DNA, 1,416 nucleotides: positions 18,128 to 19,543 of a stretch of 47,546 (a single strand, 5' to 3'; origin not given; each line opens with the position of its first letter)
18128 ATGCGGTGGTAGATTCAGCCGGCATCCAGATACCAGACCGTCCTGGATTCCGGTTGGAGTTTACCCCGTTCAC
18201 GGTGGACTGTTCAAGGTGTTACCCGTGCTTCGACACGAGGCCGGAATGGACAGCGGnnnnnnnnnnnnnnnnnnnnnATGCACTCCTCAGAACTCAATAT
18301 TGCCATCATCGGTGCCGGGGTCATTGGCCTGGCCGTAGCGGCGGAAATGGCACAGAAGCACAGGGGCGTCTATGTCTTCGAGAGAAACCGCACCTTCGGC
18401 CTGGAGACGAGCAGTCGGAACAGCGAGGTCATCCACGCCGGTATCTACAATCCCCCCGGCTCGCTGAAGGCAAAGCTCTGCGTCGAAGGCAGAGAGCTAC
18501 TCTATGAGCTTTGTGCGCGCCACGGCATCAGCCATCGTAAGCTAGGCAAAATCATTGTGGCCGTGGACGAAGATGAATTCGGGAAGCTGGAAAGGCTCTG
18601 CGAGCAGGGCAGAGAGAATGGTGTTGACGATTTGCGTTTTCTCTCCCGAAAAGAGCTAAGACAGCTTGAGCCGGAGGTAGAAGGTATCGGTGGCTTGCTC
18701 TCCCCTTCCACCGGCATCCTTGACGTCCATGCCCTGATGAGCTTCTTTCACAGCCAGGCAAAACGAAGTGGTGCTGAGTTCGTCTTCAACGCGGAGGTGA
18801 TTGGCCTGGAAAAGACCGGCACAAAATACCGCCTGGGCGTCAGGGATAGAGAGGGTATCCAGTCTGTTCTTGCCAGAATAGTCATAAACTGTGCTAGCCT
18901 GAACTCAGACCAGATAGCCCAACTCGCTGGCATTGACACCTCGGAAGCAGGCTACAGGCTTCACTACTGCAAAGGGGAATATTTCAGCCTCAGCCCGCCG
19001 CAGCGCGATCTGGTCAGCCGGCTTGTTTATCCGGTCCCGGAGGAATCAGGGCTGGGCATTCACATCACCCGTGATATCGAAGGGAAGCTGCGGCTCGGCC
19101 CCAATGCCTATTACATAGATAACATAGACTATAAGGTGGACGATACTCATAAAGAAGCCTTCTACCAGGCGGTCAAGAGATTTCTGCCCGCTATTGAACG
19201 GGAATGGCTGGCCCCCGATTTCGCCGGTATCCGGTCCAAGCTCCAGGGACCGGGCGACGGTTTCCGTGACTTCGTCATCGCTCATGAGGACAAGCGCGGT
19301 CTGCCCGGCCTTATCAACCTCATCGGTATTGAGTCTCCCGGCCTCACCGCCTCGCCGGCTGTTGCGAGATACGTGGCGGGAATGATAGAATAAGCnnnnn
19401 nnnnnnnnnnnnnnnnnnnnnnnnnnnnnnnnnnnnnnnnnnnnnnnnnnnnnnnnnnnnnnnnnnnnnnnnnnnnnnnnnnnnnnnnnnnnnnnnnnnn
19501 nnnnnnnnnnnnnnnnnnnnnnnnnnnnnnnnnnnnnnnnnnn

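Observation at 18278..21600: LhgO-type FAD dehydrogenase tightly coupled to NuoE-NuoF and the degenerate FdhA: candidate undescribed NAD-linked redox complex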

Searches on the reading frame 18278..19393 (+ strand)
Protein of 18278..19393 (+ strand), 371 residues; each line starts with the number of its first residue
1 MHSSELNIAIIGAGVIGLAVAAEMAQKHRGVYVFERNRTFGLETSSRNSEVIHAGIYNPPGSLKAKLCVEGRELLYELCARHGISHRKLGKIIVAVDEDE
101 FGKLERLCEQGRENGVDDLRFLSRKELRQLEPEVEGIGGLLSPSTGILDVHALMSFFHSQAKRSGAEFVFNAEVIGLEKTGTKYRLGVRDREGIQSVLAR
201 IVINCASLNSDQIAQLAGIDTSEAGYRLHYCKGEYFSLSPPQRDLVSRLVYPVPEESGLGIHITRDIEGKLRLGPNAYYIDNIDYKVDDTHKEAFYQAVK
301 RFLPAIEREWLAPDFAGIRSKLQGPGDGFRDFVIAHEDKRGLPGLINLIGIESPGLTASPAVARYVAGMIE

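Call 8: search_protein_families(library=pfam, proteins=[window:18278-19393:+])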
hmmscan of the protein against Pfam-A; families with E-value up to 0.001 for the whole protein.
window:18278-19393:+ (371 aa): 3 families
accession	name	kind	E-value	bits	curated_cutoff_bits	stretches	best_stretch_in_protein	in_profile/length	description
PF01266.30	DAO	-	2.2e-67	228.5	27.9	1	8-367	2-351/353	FAD dependent oxidoreductase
PF13450.12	NAD_binding_8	-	1.8e-05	25.4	21.9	1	10-48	1-39/68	NAD(P)-binding Rossmann-like domain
PF00070.33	Pyr_redox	-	4.6e-05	24.3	22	0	7-40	1-34/82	Pyridine nucleotide-disulphide oxidoreductase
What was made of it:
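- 18278..19393 (+): DAO-family FAD dehydrogenase of the LhgO/L2HGDH/type-2 GlpO branch. It is an accessory gene of the nitrogen cluster. Pfam DAO at 228 bits (call 8).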

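Call 9: search_protein_families(library=ncbifam, proteins=[window:18278-19393:+], max_evalue=0.00001)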
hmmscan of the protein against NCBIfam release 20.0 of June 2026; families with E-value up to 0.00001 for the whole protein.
window:18278-19393:+ (371 aa): 15 families
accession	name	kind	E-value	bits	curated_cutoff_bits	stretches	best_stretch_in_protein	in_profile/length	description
NF008726.1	PRK11728.1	equivalog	1.8e-77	260.8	299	1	7-278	2-269/389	L-2-hydroxyglutarate oxidase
NF033460.1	glycerol3P_ox_II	equivalog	1e-58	199.2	460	1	7-370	3-360/361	type 2 glycerol-3-phosphate oxidase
TIGR02352.1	thiamin_ThiO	equivalog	6.5e-17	61.7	250.8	1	8-258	1-254/351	glycine oxidase ThiO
NF009074.0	PRK12409.1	equivalog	1.3e-16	60.8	494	1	65-218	108-266/410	D-amino acid dehydrogenase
TIGR03197.1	MnmC_Cterm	equivalog_domain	5.6e-14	52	174.2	1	8-220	2-213/400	FAD-dependent 5-carboxymethylaminomethyl-2-thiouridine(34) oxidoreductase MnmC1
TIGR03377.1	glycerol3P_GlpA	equivalog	1.7e-13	50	552.8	1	8-350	2-341/530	anaerobic glycerol-3-phosphate dehydrogenase subunit GlpA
NF002480.1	PRK01747.1-1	equivalog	2.9e-13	49.1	540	1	5-220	248-462/645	bifunctional tRNA (5-methylaminomethyl-2-thiouridine)(34)-methyltransferase MnmC2/FAD-dependent 5-carboxymethylaminomethyl-2-thiouridine(34)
NF001933.0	PRK00711.1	subfamily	4.3e-13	49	383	0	70-318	114-355/429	D-amino acid dehydrogenase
TIGR03364.1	HpnW_proposed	hypoth_equivalog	5e-13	48.9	285.1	1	7-207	2-194/365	TIGR03364 family FAD-dependent oxidoreductase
NF008313.0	PRK11101.1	equivalog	8.9e-11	41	425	1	3-219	6-222/548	anaerobic glycerol-3-phosphate dehydrogenase subunit A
NF050086.1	pipecolate_AmaA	exception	1.3e-09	37.2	600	1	4-212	24-240/425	L-pipecolate oxidase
NF009906.0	PRK13369.1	equivalog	5.6e-08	31.8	352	0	4-56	5-56/502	glycerol-3-phosphate dehydrogenase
TIGR01373.1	soxB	subfamily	6.5e-08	31.8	529.45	1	6-230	31-260/407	sarcosine oxidase subunit beta family protein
NF005560.0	PRK07233.1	equivalog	1.1e-06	27.7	252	1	7-42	2-37/435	hypothetical protein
NF008899.0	PRK12266.1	equivalog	2.6e-06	26.2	360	0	3-56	4-56/508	glycerol-3-phosphate dehydrogenase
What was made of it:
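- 18278..19393 (+): NCBIfam LhgO at 260.8 bits is below the 299 cut-off, and type-2 GlpO at 199 is below 460 (call 9).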

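Call 14: find_homologous_proteins(query=window:18278-19390:+, max_evalue=1e-30)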
Query window:18278-19390:+ (371 aa): 8000 proteins with E <= 1e-30 among 8000 candidates; the best 120 are listed.
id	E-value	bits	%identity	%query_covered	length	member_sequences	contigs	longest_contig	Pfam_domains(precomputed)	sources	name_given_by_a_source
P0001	2.5e-245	831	100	100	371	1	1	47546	PF01266.31,PF13450.13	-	-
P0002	2.5e-170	584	68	99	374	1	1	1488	PF01266.31,PF01494.26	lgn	-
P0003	7.8e-170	583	68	99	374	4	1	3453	PF01266.31,PF01494.26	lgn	-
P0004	1.6e-168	578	68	99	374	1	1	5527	PF01266.31,PF01494.26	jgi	-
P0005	3.2e-167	574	67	99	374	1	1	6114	PF01266.31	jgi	-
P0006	1.4e-166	572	66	99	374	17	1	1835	PF01266.31,PF00890.31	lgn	-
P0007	9.3e-166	569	68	99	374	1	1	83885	PF01266.31,PF13450.13,PF07992.21,PF00070.34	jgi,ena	-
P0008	1.5e-165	569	68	99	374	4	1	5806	PF01266.31,PF13450.13,PF00070.34,PF13738.13,PF03486.21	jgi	-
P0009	2.4e-165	568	68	99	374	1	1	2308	PF01266.31,PF13450.13,PF07992.21,PF00070.34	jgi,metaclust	metaclust:\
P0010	3.7e-165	567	66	99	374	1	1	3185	PF01266.31,PF13450.13,PF00890.31,PF07992.21,PF00070.34,PF03486.21,PF01494.26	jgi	-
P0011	1.6e-164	565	67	99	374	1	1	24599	PF01266.31,PF13450.13,PF00890.31,PF00070.34,PF03486.21,PF01494.26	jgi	jgi:L-2-hydroxyglutarate oxidase LhgO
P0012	4.4e-164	564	66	99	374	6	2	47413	PF01266.31,PF13450.13,PF00070.34,PF03486.21,PF12831.14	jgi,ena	-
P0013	6.1e-164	563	66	95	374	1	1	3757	PF01266.31,PF13450.13,PF00890.31,PF00070.34,PF03486.21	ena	-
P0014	6.8e-164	563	67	99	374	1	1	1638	PF01266.31,PF13450.13,PF00890.31,PF03486.21,PF01494.26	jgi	-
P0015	8.4e-164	563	68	99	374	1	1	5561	PF01266.31,PF13450.13,PF00890.31,PF00070.34,PF03486.21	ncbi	-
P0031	1.4e-162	559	66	99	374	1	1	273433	PF01266.31,PF13450.13,PF00890.31,PF07992.21,PF00070.34,PF03486.21,PF01494.26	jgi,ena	-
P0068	5.4e-161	554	65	99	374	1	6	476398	PF01266.31,PF13450.13,PF00070.34,PF03486.21,PF01494.26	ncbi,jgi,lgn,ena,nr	ncbi:MAG TPA: NAD(P)/FAD-dependent oxidoreductase [Dehalococcoidia bacterium]|nr:NAD(P)/FAD-dependen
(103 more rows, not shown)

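Call 15: find_encoding_contigs(protein=P0007, flank=8000, max_places=3)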
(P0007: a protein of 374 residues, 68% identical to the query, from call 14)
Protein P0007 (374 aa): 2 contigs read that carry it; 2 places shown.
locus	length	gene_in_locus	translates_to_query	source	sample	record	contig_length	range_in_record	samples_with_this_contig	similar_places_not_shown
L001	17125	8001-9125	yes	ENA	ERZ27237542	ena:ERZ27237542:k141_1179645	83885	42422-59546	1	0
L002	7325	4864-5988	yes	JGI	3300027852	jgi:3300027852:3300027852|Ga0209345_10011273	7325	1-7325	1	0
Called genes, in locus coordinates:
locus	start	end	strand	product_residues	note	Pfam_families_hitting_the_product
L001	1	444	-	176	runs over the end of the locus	PF02915:Rubrerythrin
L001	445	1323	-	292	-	PF02915:Rubrerythrin, PF03061:4HBT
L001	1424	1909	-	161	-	PF02915:Rubrerythrin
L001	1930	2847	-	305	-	PF00890:FAD_binding_2 (faint), PF01134:GIDA (faint), PF01946:Thi4 (faint), PF03486:HI0933_like (faint), PF07992:Pyr_redox_2, PF12831:FAD_oxidored (faint), PF13738:Pyr_redox_3, PF00070:Pyr_redox (weak)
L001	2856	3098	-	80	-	PF00462:Glutaredoxin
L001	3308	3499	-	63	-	-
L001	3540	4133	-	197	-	PF01475:FUR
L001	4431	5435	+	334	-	PF08461:WHD_RNase_R, PF01995:NRD1_2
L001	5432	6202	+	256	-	PF00977:His_biosynth, PF01207:Dus, PF02581:TMP-TENI (faint), PF03060:NMO (faint)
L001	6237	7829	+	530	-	PF01645:Glu_synthase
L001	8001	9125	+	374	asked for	PF00070:Pyr_redox (faint), PF01266:DAO, PF07992:Pyr_redox_2 (faint), PF13450:NAD_binding_8 (faint)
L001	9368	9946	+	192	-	PF01174:SNO, PF03575:Peptidase_S51 (weak), PF07685:GATase_3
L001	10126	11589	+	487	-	PF02629:CoA_binding, PF13380:CoA_binding_2, PF13607:Succ_CoA_lig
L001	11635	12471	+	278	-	PF02645:DegV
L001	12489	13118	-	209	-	PF00702:Hydrolase, PF13419:HAD_2 (weak)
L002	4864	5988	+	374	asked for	PF00070:Pyr_redox (faint), PF01266:DAO, PF07992:Pyr_redox_2 (faint), PF13450:NAD_binding_8 (faint)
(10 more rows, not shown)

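Call 16: find_encoding_contigs(protein=P0068, flank=8000, max_places=3)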
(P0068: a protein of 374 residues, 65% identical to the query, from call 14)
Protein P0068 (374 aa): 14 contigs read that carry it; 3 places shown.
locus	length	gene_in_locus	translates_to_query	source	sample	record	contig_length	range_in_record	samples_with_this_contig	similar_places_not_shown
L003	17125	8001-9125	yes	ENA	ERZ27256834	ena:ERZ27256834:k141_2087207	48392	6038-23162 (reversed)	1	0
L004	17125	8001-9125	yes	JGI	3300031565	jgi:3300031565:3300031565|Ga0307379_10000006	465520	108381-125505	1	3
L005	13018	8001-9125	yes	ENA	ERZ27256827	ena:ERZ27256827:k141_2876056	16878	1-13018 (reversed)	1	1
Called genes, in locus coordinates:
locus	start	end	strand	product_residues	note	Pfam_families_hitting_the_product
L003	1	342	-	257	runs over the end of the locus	PF13507:GATase_5, PF01965:DJ-1_PfpI (weak), PF07685:GATase_3 (weak)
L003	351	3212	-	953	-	PF02700:PurS, PF18072:FGAR-AT_linker, PF00586:AIRS, PF02769:AIRS_C, PF00586:AIRS, PF02769:AIRS_C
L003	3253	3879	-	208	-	PF01174:SNO, PF03575:Peptidase_S51 (weak), PF07685:GATase_3, PF00117:GATase (weak)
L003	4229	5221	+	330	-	PF08461:WHD_RNase_R, PF01995:NRD1_2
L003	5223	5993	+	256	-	PF00977:His_biosynth, PF01207:Dus (weak), PF02581:TMP-TENI (faint), PF03060:NMO (faint), PF05690:ThiG (faint)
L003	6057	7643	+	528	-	PF01645:Glu_synthase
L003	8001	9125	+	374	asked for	PF00070:Pyr_redox (faint), PF01266:DAO, PF01494:FAD_binding_3 (faint), PF03486:HI0933_like (faint), PF13450:NAD_binding_8 (faint)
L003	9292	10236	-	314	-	PF02899:Phage_int_SAM_1 (weak), PF13102:Phage_int_SAM_5, PF00589:Phage_integrase, PF22823:MrpR_C_cat (faint)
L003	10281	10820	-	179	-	-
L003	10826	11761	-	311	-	PF02899:Phage_int_SAM_1, PF13102:Phage_int_SAM_5 (faint), PF13495:Phage_int_SAM_4 (weak), PF00589:Phage_integrase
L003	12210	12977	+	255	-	PF01168:Ala_racemase_N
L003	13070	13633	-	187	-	-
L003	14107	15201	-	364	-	PF13167:GTP-bdg_N, PF16360:GTP-bdg_M, PF00009:GTP_EFTU (faint), PF01926:MMR_HSR1, PF02421:FeoB_N (weak)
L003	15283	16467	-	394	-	PF00155:Aminotran_1_2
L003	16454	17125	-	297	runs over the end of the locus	PF01678:DAP_epimerase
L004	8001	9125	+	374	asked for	PF00070:Pyr_redox (faint), PF01266:DAO, PF01494:FAD_binding_3 (faint), PF03486:HI0933_like (faint), PF13450:NAD_binding_8 (faint)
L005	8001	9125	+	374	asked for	PF00070:Pyr_redox (faint), PF01266:DAO, PF01494:FAD_binding_3 (faint), PF03486:HI0933_like (faint), PF13450:NAD_binding_8 (faint)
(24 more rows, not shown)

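Call 17: find_encoding_contigs(protein=P0031, flank=8000, max_places=3)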
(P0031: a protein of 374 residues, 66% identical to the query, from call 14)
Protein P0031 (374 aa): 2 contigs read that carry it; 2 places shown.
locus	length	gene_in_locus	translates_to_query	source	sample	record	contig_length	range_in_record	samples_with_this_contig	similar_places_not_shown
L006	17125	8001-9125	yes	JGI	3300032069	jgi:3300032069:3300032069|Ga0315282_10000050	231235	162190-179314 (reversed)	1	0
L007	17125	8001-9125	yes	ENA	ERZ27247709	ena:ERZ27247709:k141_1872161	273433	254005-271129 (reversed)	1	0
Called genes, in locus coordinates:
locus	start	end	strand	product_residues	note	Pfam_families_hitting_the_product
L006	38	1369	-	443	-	PF04055:Radical_SAM, PF13186:SPASM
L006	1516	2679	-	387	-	PF02771:Acyl-CoA_dh_N, PF02770:Acyl-CoA_dh_M, PF00441:Acyl-CoA_dh_1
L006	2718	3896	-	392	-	PF00108:Thiolase_N, PF22691:Thiolase_C_1, PF02803:Thiolase_C (weak)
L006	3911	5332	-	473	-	PF08545:ACP_syn_III (faint), PF08541:ACP_syn_III_C (weak), PF01796:OB_ChsH2_C (weak)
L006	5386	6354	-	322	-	PF00478:IMPDH, PF03060:NMO, PF00977:His_biosynth (faint), PF01070:FMN_dh (weak)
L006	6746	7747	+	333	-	PF08461:WHD_RNase_R, PF01995:NRD1_2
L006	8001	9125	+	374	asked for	PF00070:Pyr_redox (faint), PF00890:FAD_binding_2 (faint), PF01266:DAO, PF01494:FAD_binding_3 (faint), PF03486:HI0933_like (faint), PF07992:Pyr_redox_2 (faint), PF13450:NAD_binding_8 (weak)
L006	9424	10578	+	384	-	-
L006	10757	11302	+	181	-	PF01613:Flavin_Reduct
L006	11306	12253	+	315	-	PF04015:DUF362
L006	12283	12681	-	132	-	PF09195:Endonuc-BglII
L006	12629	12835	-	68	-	-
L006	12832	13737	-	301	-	PF27126:NmeDI_C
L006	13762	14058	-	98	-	PF01555:N6_N4_Mtase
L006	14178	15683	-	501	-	-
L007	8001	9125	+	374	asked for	PF00070:Pyr_redox (faint), PF00890:FAD_binding_2 (faint), PF01266:DAO, PF01494:FAD_binding_3 (faint), PF03486:HI0933_like (faint), PF07992:Pyr_redox_2 (faint), PF13450:NAD_binding_8 (weak)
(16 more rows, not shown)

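Call 19: find_encoding_contigs(protein=P0001, flank=10000, max_places=2)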
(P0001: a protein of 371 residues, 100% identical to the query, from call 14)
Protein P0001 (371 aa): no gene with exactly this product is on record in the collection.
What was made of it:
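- Tried and rejected: Looking up the window's own DAO product gave 'not on record' (call 19).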

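Call 29: search_solved_structures(query=window:18278-19390:+, max_evalue=1e-10)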
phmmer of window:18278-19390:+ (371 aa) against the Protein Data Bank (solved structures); distinct sequences matched with E-value up to 1e-10: 3.
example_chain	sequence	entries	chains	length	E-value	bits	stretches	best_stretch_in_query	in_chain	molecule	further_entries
3dme_A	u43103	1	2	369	4.6e-87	295.5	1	3-365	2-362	conserved exported protein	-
8w75_D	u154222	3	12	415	2.7e-47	164.7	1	7-279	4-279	FI05204p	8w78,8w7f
4x9m_A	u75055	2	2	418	2.1e-28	102.6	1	7-367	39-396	L-alpha-glycerophosphate oxidase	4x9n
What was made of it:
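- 18278..19393 (+): The best solved relative is 3dme, an uncharacterised protein (call 29).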

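Call 69: find_related_loci(query=A3, collection=metagenome_contigs, flank=8000)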
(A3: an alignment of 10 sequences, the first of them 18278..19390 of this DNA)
Query A3 (371 aa) in metagenome_contigs; peptide patterns used: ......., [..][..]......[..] (x = any residue, [..] = any of these).
600 stretches matched a pattern (row limit reached: there are more); 271 encode a relative of the query (tblastn E <= 1e-3); the best 80 are kept; 80 distinct loci.
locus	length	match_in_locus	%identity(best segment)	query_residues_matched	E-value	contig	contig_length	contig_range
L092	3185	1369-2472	66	3-370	0e+0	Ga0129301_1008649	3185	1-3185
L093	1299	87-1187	66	4-370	0e+0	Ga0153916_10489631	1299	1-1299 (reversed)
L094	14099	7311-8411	66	5-371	1e-168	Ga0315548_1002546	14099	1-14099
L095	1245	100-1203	65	3-370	0e+0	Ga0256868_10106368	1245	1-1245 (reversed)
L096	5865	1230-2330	66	4-370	3e-168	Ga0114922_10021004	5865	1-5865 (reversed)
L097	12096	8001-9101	65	4-370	2e-165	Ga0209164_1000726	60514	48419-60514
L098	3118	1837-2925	66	4-366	2e-173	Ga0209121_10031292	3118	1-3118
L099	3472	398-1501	63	4-371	1e-171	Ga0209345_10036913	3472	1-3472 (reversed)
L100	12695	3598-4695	64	5-370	1e-163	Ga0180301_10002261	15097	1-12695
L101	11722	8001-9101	65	4-370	2e-163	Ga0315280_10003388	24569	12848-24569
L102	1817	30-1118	66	4-366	3e-177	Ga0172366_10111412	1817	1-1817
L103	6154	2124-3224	64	4-370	5e-164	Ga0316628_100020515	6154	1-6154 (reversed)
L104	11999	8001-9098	64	5-370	1e-162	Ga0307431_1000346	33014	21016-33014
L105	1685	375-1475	63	4-370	4e-176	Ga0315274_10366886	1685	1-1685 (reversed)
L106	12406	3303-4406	65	4-371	2e-159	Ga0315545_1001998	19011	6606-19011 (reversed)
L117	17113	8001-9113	56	3-371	2e-138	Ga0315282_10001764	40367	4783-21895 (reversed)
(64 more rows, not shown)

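Call 72: search_protein_families(library=pfam, proteins=[L101:7253-7885:+, L101:9122-10816:+, L104:3690-4358:+, L104:6026-6259:+, L104:6219-7148:+, L104:7149-7922:+, L117:9109-9771:-, L100:2086-3342:+, L104:1734-3677:+, L094:4421-4963:-], max_evalue=0.0001)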
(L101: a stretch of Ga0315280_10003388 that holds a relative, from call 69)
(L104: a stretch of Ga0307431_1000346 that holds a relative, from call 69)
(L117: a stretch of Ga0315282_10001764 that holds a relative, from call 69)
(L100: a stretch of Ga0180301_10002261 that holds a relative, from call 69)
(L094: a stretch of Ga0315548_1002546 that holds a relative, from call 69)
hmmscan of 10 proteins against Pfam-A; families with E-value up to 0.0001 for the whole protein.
L101:7253-7885:+ (210 aa): 8 families
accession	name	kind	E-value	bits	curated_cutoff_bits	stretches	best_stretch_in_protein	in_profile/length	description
PF13510.11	Fer2_4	-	7.3e-22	77.7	22.8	1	3-77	3-81/82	2Fe-2S iron-sulfur cluster binding domain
PF00111.32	Fer2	-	2.2e-09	37.6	21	1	7-63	2-55/77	2Fe-2S iron-sulfur cluster binding domain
PF10588.14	NADH-G_4Fe-4S_3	-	4.5e-09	36.1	27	1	87-123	4-40/40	NADH-ubiquinone oxidoreductase-G iron-sulfur binding region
PF12838.12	Fer4_7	-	8.8e-08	32.9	27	1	149-203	1-52/52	4Fe-4S dicluster domain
PF00037.32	Fer4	-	6.3e-07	29.4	21.1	1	185-204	4-23/24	4Fe-4S binding domain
PF22117.2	Fer4_Nqo3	-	6.2e-06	26.7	27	1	144-204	5-66/67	NADH-quinone oxidoreductase subunit 3, ferredoxin-like domain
PF14697.11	Fer4_21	-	4.6e-05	23.9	35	1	148-202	6-55/59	4Fe-4S dicluster domain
PF13187.11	Fer4_9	-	4.7e-05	23.8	27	1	149-203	1-51/52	4Fe-4S dicluster domain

L101:9122-10816:+ (564 aa): 3 families
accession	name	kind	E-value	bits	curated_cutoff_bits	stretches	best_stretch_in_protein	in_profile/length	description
PF00733.27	Asn_synthase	-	1.6e-42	146.9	21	2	227-373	2-142/354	Asparagine synthase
PF13537.11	GATase_7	-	1.9e-11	44.5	25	1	75-178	20-121/123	Glutamine amidotransferase domain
PF13522.11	GATase_6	-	3.6e-06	27.5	27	1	55-174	13-130/130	Glutamine amidotransferase domain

L104:3690-4358:+ (222 aa): 3 families
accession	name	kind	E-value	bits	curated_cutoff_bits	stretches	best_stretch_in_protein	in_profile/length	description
PF13510.11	Fer2_4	-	3.9e-18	65.7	22.8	1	1-78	3-81/82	2Fe-2S iron-sulfur cluster binding domain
PF12838.12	Fer4_7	-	5.9e-07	30.3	27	1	123-177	2-51/52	4Fe-4S dicluster domain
PF14697.11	Fer4_21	-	3.1e-05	24.4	35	1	117-178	2-55/59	4Fe-4S dicluster domain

L104:6026-6259:+ (77 aa): 0 families

L104:6219-7148:+ (309 aa): 3 families
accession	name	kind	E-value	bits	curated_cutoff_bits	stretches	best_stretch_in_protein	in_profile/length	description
PF00005.33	ABC_tran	-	1.6e-29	103.7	25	1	19-159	1-137/137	ABC transporter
PF13304.12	AAA_21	-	7e-12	46.5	27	1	131-188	238-298/304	AAA domain, putative AbiEii toxin, Type IV TA system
PF13732.12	DrrA1-3_C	-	9.9e-08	33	27.4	1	211-299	1-80/81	ATP-binding protein DrrA1-3-like, C-terminal domain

L104:7149-7922:+ (257 aa): 2 families
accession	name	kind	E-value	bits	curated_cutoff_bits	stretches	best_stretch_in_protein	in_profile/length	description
PF01061.29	ABC2_membrane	-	3.6e-19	69.6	26.9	1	3-211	2-206/211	ABC-2 type transporter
PF12698.13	ABC2_membrane_3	-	2.2e-14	53.8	31.6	1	55-254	162-346/347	ABC-2 family transporter protein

L117:9109-9771:- (220 aa): 10 families
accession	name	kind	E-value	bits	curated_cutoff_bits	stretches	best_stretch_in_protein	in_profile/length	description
PF13510.11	Fer2_4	-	1e-17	64.4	22.8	1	2-76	2-81/82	2Fe-2S iron-sulfur cluster binding domain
PF10588.14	NADH-G_4Fe-4S_3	-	6.5e-11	42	27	1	83-119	1-37/40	NADH-ubiquinone oxidoreductase-G iron-sulfur binding region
PF12838.12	Fer4_7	-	1.6e-06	28.9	27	1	148-201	1-52/52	4Fe-4S dicluster domain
PF00037.32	Fer4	-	3e-06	27.2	21.1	1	183-202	4-23/24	4Fe-4S binding domain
PF14697.11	Fer4_21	-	4.9e-06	27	35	1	147-200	6-55/59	4Fe-4S dicluster domain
PF12837.12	Fer4_6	-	1.3e-05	25.4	25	0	183-202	5-24/24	4Fe-4S binding domain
PF00111.32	Fer2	-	1.9e-05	24.9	21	1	10-57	5-51/77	2Fe-2S iron-sulfur cluster binding domain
PF13237.11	Fer4_10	-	2.9e-05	24.3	25.5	0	183-199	5-21/53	4Fe-4S dicluster domain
PF22117.2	Fer4_Nqo3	-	4.6e-05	24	27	1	142-202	4-66/67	NADH-quinone oxidoreductase subunit 3, ferredoxin-like domain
PF13187.11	Fer4_9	-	6.2e-05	23.4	27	1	148-201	1-51/52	4Fe-4S dicluster domain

L100:2086-3342:+ (418 aa): 2 families
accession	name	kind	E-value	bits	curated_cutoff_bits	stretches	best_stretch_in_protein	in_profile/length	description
PF00208.27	ELFV_dehydrog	-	1.9e-76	257.4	23.4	1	183-415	1-241/241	Glutamate/Leucine/Phenylalanine/Valine dehydrogenase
PF02812.23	ELFV_dehydrog_N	-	3.4e-55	185.7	25.3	1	38-164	2-128/129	Glu/Leu/Phe/Val dehydrogenase, dimerisation domain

L104:1734-3677:+ (647 aa): 12 families
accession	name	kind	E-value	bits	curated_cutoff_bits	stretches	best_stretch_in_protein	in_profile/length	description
PF01512.22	Complex1_51K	-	2.2e-41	141.7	31.2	1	207-380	1-149/150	Nuo51 FMN-binding domain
PF10589.14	NADH_4Fe-4S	-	1.8e-34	117.9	23.5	1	491-575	1-85/85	NADH-ubiquinone oxidoreductase-F iron-sulfur binding region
PF00037.32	Fer4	-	1.2e-13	50.6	21.1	2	593-615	2-24/24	4Fe-4S binding domain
PF01257.25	2Fe-2S_thioredx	-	4.2e-09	36.8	24.8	1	49-129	61-143/145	Thioredoxin-like [2Fe-2S] ferredoxin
PF12838.12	Fer4_7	-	1.2e-08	35.7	27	1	598-643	1-52/52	4Fe-4S dicluster domain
PF12797.12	Fer4_2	-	5e-08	32.8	24.5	1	593-610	4-21/22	4Fe-4S binding domain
PF13237.11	Fer4_10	-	1.4e-07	31.8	25.5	1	593-639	3-52/53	4Fe-4S dicluster domain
PF14697.11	Fer4_21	-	5e-07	30.2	35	1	594-642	3-55/59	4Fe-4S dicluster domain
PF13187.11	Fer4_9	-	6.2e-07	29.8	27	1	598-641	1-49/52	4Fe-4S dicluster domain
PF12837.12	Fer4_6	-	1.3e-06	28.5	25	1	592-614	2-24/24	4Fe-4S binding domain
PF10531.15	SLBB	-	3.4e-06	27.2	27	1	404-452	2-53/55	SLBB domain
PF13183.11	Fer4_8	-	2.8e-05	25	27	0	596-616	2-22/68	4Fe-4S dicluster domain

L094:4421-4963:- (180 aa): 1 family
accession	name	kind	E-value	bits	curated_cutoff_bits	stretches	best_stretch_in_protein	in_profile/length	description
PF11193.13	DUF2812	-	1.7e-35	122.1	27.8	1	19-126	3-109/110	Protein of unknown function (DUF2812)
